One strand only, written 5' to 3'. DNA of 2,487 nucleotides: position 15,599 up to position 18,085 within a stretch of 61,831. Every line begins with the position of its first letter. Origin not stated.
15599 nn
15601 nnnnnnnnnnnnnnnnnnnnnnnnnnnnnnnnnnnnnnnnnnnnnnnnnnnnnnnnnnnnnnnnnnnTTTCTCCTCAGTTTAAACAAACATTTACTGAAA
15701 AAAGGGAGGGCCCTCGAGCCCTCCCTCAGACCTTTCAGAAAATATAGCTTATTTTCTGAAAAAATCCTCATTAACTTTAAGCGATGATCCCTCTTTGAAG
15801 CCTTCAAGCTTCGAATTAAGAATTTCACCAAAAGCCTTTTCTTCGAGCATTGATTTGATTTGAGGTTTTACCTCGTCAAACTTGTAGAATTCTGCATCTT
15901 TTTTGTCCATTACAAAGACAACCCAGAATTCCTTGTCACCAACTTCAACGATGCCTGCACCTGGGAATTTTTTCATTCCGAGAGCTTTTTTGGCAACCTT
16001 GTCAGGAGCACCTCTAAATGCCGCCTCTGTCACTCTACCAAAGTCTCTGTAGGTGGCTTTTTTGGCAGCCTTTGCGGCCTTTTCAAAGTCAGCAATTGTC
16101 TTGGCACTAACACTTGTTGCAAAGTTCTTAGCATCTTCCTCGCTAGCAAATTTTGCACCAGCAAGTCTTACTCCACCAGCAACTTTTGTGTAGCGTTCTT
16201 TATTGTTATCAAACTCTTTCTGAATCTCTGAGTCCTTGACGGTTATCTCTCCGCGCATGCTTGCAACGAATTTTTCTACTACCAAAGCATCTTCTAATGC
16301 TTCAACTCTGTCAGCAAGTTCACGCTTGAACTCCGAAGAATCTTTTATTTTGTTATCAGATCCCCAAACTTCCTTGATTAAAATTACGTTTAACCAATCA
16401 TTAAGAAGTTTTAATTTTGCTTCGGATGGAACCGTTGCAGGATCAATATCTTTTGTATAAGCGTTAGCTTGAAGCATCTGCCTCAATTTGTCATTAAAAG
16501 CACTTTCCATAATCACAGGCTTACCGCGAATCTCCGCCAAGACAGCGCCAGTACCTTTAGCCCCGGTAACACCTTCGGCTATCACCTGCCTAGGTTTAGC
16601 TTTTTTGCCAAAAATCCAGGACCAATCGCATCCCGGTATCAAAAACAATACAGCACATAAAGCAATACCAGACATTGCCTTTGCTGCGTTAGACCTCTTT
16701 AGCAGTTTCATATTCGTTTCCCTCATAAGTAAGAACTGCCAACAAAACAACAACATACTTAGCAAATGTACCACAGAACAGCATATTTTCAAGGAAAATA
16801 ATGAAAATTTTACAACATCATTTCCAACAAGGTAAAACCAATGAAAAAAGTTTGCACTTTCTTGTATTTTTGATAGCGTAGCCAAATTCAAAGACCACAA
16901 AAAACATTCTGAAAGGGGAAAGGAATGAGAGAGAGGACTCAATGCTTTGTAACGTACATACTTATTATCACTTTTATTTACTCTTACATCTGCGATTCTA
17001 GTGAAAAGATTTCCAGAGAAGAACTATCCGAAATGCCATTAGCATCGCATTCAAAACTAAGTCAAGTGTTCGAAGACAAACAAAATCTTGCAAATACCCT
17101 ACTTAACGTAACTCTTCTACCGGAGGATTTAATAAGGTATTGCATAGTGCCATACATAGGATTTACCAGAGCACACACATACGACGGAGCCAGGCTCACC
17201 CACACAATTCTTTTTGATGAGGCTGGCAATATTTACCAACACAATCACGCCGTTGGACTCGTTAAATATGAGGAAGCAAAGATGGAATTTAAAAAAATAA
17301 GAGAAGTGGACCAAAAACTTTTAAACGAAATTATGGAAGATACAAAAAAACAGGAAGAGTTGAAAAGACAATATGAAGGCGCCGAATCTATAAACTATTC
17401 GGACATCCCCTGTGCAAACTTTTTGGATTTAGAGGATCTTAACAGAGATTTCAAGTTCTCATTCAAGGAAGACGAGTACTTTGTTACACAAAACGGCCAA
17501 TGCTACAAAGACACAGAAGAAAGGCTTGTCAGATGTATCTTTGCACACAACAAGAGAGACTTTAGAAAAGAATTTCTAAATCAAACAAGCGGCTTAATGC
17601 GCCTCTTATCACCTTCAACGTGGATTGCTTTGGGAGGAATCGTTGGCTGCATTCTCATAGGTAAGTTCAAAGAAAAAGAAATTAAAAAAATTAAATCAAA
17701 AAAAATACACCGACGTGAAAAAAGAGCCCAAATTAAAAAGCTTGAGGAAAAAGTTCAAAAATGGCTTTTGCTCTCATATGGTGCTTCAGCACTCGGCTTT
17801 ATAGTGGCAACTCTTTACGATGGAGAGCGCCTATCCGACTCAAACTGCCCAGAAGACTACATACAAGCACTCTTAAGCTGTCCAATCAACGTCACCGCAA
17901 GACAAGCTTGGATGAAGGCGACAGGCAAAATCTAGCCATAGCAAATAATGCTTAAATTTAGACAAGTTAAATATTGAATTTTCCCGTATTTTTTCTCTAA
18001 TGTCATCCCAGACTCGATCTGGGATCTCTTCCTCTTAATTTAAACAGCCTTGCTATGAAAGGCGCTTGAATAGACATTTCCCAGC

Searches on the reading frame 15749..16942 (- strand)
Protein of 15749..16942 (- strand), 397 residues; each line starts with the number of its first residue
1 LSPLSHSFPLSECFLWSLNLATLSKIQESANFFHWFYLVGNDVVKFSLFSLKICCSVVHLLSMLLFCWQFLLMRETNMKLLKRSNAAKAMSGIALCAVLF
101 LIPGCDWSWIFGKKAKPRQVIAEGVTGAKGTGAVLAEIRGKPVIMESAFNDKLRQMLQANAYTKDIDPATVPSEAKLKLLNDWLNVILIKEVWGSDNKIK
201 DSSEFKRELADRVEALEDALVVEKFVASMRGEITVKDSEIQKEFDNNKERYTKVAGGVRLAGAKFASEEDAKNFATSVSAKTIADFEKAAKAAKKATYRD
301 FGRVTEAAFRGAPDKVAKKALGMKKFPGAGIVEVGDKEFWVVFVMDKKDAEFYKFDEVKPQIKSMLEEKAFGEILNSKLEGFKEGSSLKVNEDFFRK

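Call 5: search_protein_families(library=pfam, proteins=[window:15749-16942:-], max_evalue=0.001)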
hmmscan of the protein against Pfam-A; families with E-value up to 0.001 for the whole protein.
window:15749-16942:- (397 aa): 1 family
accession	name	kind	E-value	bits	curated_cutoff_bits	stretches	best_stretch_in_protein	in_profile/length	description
PF13145.12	Rotamase_2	-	1.8e-07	32.4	27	1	235-360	1-121/121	PPIC-type PPIASE domain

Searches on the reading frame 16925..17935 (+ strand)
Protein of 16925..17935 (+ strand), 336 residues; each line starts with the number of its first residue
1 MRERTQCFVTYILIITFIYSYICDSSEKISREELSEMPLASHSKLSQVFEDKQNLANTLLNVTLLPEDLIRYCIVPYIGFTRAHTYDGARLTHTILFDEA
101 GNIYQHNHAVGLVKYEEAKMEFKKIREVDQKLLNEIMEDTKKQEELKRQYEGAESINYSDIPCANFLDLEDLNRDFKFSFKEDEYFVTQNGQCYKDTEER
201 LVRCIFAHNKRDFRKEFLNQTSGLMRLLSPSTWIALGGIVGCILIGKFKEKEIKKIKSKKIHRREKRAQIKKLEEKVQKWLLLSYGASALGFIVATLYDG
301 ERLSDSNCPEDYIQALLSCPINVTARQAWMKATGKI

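Call 4: search_protein_families(library=pfam, proteins=[window:16925-17935:+], max_evalue=0.01)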
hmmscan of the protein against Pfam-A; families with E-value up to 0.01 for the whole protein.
window:16925-17935:+ (336 aa): 0 families

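Call 16: find_homologous_proteins(query=window:16925-17935:+, max_evalue=0.001)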
Query window:16925-17935:+ (336 aa): 1 proteins with E <= 0.001 among 2911 candidates.
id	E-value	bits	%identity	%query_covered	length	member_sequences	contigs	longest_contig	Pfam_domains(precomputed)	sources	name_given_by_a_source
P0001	9.7e-224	759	100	100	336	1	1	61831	-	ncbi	ncbi:hypothetical protein ACFLY6_00090 [Candidatus Dependentiae bacterium]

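Call 60: predict_structure(protein=window:16925-17935:+)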
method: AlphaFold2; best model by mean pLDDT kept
length: 336 residues; sequences in the alignment: 1
mean_pLDDT: 41.8   pTM: 0.31
mean pLDDT of the five models: 41.8, 36.7, 36.4, 36.0, 35.1
residues with pLDDT >= 90: 20; 70-90: 14; 50-70: 30; < 50: 272
segments of 3 or more residues with pLDDT < 50: 1-141, 149-232, 294-336
pLDDT, mean of each block of 10 residues (from residue 1): 31 38 35 30 33 35 32 31 27 30 28 26 30 38 49 37 34 32 34 36 33 34 35 53 69 93 95 82 60 47 39 38 42 35
secondary structure, 60 per line:
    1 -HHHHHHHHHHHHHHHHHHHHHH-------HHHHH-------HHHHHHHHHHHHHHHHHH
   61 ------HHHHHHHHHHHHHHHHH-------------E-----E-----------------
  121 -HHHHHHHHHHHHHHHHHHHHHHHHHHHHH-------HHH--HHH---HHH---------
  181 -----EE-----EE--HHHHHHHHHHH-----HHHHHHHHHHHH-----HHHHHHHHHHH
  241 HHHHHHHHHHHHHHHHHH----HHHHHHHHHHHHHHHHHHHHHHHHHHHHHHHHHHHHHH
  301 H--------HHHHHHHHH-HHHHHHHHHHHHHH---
elements in order: H2-23 H31-35 H43-60 H67-83 H122-150 H197-207 H213-224 H230-258 H263-301 H310-318 H320-333

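Call 91: search_solved_structures(query=window:16925-17935:+, max_evalue=1)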
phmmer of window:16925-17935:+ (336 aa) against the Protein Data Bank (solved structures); distinct sequences matched with E-value up to 1: 2.
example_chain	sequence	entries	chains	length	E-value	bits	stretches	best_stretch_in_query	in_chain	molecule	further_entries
3e0r_A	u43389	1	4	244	0.51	12.3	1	201-277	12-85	C3-degrading proteinase (CppA protein)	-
1nlw_A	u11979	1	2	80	0.75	11.8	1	115-151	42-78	MAD PROTEIN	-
